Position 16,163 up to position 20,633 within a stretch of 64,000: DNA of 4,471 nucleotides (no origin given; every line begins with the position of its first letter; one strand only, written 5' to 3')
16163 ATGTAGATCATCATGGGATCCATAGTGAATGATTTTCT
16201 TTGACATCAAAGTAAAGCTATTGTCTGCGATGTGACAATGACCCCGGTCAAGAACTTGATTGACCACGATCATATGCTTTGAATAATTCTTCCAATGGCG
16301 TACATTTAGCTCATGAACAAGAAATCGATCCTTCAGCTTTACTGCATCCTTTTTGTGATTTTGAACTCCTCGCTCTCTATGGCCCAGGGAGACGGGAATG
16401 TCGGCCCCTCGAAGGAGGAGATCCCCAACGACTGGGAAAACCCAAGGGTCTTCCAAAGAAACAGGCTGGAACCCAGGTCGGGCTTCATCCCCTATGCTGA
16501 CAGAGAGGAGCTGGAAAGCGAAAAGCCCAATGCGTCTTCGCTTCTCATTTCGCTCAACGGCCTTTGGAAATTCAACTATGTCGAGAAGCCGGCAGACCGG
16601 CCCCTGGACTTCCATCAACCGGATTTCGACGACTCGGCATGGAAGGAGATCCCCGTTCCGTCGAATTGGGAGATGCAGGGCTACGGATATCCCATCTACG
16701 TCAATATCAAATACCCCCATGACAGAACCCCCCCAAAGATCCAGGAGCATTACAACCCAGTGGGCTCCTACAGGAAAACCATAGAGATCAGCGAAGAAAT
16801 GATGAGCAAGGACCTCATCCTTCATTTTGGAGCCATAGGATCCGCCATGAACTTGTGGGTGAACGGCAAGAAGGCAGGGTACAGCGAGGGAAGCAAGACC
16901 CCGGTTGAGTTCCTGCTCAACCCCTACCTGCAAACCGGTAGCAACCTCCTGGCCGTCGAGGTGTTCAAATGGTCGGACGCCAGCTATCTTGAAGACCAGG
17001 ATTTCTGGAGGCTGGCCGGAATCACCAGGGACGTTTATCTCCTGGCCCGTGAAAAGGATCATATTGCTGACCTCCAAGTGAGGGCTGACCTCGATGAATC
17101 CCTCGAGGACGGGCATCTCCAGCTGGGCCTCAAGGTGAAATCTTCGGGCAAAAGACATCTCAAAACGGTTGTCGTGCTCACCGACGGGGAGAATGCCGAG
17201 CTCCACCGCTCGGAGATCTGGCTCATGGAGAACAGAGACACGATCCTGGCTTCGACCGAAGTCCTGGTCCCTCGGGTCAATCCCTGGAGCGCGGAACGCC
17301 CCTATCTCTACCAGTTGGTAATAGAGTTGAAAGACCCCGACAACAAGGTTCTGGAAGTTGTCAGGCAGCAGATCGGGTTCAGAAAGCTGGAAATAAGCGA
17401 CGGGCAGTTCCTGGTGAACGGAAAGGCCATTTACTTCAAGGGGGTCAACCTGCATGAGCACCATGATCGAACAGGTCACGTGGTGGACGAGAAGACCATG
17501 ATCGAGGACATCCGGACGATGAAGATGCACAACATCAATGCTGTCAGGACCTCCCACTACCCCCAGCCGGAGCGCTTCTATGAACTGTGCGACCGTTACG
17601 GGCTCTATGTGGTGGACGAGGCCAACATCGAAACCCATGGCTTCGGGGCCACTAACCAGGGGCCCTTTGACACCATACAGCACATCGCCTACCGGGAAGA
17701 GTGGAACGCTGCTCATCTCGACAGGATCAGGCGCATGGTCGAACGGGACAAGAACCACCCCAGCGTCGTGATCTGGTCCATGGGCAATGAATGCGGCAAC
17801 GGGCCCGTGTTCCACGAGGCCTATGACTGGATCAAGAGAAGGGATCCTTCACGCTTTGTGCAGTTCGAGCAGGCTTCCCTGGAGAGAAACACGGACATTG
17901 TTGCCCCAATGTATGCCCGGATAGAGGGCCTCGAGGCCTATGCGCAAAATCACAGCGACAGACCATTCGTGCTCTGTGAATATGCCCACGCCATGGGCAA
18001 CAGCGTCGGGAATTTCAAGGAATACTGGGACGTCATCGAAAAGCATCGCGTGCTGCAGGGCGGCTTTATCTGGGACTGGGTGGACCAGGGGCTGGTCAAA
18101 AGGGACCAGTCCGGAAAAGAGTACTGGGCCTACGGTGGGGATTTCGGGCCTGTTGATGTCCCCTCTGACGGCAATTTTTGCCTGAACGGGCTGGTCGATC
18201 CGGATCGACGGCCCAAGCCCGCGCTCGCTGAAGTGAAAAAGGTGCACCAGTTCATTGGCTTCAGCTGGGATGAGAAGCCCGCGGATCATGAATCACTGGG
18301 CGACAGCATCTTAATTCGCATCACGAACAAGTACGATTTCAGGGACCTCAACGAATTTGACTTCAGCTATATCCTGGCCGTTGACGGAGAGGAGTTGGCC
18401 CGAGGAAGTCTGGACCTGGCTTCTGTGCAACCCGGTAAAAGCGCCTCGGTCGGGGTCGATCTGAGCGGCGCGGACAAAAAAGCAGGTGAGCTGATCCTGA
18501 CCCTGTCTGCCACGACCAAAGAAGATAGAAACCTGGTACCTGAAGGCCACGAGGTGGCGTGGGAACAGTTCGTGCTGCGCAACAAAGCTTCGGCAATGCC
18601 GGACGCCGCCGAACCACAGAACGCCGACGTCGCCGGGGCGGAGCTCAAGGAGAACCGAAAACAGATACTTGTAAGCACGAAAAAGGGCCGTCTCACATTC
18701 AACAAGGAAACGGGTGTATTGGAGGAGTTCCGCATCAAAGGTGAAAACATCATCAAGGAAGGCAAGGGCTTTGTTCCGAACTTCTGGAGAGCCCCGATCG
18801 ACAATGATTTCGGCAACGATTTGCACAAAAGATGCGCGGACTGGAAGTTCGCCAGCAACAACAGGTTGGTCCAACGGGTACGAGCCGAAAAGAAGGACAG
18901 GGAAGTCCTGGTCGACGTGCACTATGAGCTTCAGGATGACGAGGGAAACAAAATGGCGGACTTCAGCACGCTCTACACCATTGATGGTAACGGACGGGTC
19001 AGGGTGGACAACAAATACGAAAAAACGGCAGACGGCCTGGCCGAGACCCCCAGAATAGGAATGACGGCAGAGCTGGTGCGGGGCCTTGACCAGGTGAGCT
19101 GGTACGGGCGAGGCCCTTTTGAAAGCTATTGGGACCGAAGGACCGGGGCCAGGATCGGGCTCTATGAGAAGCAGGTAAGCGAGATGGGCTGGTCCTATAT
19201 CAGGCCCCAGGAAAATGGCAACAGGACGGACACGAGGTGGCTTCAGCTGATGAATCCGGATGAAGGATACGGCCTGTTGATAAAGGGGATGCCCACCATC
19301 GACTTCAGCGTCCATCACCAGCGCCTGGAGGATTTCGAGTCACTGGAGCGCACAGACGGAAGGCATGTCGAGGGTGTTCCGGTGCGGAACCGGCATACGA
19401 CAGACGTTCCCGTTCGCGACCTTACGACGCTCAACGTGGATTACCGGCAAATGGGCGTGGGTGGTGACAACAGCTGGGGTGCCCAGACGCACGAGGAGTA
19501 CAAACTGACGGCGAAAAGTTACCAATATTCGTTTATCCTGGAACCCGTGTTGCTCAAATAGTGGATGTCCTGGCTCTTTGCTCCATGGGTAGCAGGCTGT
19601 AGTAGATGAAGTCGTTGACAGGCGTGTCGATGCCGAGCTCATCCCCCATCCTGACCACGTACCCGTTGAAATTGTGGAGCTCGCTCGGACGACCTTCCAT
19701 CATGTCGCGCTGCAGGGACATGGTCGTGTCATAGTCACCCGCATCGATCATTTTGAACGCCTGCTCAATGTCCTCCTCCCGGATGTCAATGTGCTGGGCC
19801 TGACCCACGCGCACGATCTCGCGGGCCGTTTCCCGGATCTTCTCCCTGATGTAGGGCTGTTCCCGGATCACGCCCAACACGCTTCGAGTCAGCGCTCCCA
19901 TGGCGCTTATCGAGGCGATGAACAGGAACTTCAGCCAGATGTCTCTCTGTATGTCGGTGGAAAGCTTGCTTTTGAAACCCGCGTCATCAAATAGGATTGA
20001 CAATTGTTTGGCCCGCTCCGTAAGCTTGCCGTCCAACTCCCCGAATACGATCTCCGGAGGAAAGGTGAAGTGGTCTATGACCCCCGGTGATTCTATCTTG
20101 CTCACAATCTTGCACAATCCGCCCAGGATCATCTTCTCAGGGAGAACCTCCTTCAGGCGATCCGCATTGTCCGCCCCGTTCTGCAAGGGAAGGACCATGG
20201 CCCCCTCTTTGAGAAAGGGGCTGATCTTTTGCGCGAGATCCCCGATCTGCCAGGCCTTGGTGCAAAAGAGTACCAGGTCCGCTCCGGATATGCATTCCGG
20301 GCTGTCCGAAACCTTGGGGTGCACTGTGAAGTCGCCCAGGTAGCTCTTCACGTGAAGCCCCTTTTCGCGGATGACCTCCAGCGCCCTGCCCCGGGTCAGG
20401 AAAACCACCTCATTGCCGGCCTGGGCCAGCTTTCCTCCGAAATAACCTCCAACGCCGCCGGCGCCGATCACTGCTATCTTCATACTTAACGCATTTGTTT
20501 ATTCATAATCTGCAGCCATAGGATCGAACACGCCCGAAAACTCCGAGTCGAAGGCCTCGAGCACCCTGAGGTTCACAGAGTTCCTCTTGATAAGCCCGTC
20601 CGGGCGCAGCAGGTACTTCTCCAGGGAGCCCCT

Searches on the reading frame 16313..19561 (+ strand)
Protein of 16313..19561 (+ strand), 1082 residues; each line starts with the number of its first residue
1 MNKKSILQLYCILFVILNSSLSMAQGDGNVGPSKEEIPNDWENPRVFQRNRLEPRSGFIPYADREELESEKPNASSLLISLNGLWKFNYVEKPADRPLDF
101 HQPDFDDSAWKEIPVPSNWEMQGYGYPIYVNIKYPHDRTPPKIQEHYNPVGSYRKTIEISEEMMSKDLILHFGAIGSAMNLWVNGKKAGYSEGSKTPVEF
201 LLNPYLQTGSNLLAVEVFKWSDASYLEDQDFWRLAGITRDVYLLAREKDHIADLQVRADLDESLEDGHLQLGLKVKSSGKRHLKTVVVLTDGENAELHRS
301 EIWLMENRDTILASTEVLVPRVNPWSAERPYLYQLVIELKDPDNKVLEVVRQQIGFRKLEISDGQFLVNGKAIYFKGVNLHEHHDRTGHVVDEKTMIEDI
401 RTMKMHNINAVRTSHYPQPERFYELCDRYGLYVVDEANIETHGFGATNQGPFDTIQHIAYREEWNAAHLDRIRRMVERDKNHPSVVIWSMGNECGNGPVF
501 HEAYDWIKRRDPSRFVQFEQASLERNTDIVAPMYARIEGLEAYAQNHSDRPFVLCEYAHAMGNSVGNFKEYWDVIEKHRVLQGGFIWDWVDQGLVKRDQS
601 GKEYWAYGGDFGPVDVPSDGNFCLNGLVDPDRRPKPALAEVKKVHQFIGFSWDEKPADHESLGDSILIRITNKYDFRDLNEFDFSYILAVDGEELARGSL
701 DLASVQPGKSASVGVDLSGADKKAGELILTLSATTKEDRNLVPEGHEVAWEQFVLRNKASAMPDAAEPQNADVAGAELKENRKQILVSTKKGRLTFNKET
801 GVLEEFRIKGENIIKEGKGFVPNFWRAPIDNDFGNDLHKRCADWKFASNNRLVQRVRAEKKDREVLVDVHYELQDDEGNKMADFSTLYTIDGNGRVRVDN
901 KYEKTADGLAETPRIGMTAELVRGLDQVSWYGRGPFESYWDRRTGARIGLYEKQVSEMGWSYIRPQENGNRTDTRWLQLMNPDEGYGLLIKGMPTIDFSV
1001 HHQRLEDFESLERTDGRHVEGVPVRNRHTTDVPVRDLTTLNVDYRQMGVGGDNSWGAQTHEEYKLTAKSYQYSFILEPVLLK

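Call 43: search_protein_families(library=pfam, proteins=[window:16313-19561:+], max_evalue=0.00001)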
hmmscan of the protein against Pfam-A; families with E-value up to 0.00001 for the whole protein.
window:16313-19561:+ (1082 aa): 5 families
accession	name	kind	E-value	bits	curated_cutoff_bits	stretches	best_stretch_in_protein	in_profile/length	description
PF02836.23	Glyco_hydro_2_C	-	2.2e-103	346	21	1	360-648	2-300/302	Glycosyl hydrolases family 2, TIM barrel domain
PF02929.23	Bgal_small_N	-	3.8e-72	243.4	25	1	790-1076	3-248/248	Beta galactosidase small chain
PF02837.24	Glyco_hydro_2_N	-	3.2e-40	138.3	28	1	79-245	2-167/169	Glycosyl hydrolases family 2, sugar binding domain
PF16353.11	LacZ_4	-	3.8e-25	88.4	27.3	1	668-755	1-86/87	Beta-galactosidase, domain 4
PF00703.27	Glyco_hydro_2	-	1.4e-14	55.3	23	1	250-357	2-109/109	Glycosyl hydrolases family 2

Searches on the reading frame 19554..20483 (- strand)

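Call 43: search_protein_families(library=pfam, proteins=[window:19554-20483:-], max_evalue=0.00001)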
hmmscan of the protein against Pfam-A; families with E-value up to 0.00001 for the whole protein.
window:19554-20483:- (309 aa): 3 families
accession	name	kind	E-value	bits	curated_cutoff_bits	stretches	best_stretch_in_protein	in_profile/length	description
PF02558.23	ApbA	-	1.2e-37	129.3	22.2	1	3-151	1-149/150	Ketopantoate reductase PanE/ApbA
PF08546.17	ApbA_C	-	3.5e-28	98.9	22.7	1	177-297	1-121/125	Ketopantoate reductase PanE/ApbA C terminal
PF01210.29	NAD_Gly3P_dh_N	-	2e-06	28.3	23.1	1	2-117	1-121/158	NAD-dependent glycerol-3-phosphate dehydrogenase N-terminus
